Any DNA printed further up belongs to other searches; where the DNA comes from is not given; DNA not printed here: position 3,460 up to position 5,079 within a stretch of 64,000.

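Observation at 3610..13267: Split DarB-like giant methyltransferase plus SNF2 helicase as the first two genes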

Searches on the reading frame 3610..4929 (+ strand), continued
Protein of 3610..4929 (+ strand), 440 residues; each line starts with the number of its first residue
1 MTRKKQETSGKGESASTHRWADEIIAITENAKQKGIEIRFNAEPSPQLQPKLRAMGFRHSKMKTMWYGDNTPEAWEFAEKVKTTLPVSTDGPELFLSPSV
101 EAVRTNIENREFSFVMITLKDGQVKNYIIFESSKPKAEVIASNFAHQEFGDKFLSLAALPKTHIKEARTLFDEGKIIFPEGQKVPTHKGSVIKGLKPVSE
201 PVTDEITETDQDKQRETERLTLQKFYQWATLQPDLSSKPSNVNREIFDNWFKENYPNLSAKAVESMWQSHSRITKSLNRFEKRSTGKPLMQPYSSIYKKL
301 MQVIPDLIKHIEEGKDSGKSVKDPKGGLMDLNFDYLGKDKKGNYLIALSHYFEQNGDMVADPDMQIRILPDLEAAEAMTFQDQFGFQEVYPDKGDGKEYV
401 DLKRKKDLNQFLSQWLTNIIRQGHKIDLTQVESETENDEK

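Call 87: search_protein_families(library=pfam, proteins=[L045:6899-8626:+, L045:8622-9461:+, L045:9569-9970:+, L045:9983-10399:+, L045:10773-13067:-, L085:7300-9441:-, L085:9953-10396:+, L085:10396-10821:+, L085:11748-12944:+, L085:12947-13750:+], max_evalue=0.001)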
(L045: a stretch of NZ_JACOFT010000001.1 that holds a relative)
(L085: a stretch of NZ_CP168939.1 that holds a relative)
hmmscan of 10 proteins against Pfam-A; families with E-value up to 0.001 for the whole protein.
L045:6899-8626:+ (576 aa): 3 families
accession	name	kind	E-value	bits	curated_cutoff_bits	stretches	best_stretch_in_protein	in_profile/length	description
PF07508.19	Recombinase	-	1.4e-13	51.4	21.1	1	202-299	1-101/102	Recombinase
PF00239.26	Resolvase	-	2e-13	51.1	23.3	1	18-177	1-142/145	Resolvase, N terminal domain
PF13408.12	Zn_ribbon_recom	-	1.2e-07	32.4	25.3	1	315-370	2-56/58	Recombinase zinc beta ribbon domain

L045:8622-9461:+ (280 aa): 1 family
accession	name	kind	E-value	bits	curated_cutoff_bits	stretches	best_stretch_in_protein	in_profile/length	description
PF01223.29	Endonuclease_NS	-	1.9e-47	162.2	23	1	67-261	18-221/223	DNA/RNA non-specific endonuclease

L045:9569-9970:+ (134 aa): 0 families

L045:9983-10399:+ (139 aa): 2 families
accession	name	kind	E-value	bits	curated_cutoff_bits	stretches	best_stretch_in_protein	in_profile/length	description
PF21849.1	DUF6908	-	3.7e-15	56.3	27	1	30-129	20-122/123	Domain of unknown function (DUF6908)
PF06853.17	DUF1249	-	8.3e-09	35.9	25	1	13-130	1-116/116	Protein of unknown function (DUF1249)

L045:10773-13067:- (764 aa): 2 families
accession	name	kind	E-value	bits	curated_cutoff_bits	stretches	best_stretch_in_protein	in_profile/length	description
PF02399.21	Herpes_ori_bp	-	4.9e-15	55.1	20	1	109-264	47-213/820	Origin of replication binding protein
PF00271.37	Helicase_C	-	1.1e-06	29.3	23.5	1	277-399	2-110/110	Helicase conserved C-terminal domain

L085:7300-9441:- (713 aa): 1 family
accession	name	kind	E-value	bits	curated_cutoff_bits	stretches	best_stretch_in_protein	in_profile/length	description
PF01555.25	N6_N4_Mtase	-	7.8e-46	157.2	26.7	1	104-391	1-216/221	DNA methylase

L085:9953-10396:+ (148 aa): 2 families
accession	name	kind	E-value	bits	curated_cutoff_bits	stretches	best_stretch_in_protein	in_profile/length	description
PF06853.17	DUF1249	-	2.7e-09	37.4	25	1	26-140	1-113/116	Protein of unknown function (DUF1249)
PF21849.1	DUF6908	-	0.00012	22.4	27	1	26-137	5-117/123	Domain of unknown function (DUF6908)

L085:10396-10821:+ (142 aa): 2 families
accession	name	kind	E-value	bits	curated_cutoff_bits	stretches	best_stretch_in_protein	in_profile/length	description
PF06853.17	DUF1249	-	3.2e-14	53.3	25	1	24-138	2-115/116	Protein of unknown function (DUF1249)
PF21849.1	DUF6908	-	4e-14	53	27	1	30-139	11-123/123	Domain of unknown function (DUF6908)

L085:11748-12944:+ (399 aa): 1 family
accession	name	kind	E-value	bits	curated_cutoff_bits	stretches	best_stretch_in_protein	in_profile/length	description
PF00291.31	PALP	-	9.1e-43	147.1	35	1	58-380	5-293/295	Pyridoxal-phosphate dependent enzyme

L085:12947-13750:+ (268 aa): 3 families
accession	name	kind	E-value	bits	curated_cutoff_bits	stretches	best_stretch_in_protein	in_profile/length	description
PF00290.26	Trp_syntA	-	3.6e-89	298.6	27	1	8-255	1-250/259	Tryptophan synthase alpha chain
PF01884.23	PcrB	-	3.8e-05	23.7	23.9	1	184-243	161-218/226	PcrB family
PF00977.27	His_biosynth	-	0.00021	21.3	23.6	1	175-241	47-110/228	Histidine biosynthesis protein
